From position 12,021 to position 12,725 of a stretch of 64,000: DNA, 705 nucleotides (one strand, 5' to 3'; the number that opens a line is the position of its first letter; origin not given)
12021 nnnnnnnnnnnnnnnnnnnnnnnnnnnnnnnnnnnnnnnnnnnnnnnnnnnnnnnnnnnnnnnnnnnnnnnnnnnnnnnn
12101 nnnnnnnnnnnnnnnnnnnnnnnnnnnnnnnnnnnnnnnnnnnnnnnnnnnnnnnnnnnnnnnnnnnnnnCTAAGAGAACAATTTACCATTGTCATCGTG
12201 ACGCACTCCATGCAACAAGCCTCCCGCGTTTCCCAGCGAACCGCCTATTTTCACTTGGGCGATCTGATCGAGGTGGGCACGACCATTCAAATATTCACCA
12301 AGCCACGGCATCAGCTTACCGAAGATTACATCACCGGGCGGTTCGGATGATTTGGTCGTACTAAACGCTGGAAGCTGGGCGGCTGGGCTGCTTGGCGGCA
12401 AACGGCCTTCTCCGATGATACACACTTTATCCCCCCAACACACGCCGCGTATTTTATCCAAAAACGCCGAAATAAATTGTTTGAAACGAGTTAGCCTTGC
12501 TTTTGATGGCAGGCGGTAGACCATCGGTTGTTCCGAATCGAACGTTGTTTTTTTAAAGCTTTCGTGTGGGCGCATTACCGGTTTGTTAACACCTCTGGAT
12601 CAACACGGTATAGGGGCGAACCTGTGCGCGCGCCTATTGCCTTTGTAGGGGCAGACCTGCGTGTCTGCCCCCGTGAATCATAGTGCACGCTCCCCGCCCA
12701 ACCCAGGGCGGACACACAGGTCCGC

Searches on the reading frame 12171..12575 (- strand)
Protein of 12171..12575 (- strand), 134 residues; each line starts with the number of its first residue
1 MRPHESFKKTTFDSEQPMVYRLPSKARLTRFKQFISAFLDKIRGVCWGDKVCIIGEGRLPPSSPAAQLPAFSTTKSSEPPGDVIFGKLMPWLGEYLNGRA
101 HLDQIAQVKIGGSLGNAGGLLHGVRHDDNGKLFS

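Call 9: search_protein_families(library=pfam, proteins=[window:12171-12575:-])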
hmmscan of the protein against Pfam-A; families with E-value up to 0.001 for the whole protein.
window:12171-12575:- (134 aa): 0 families
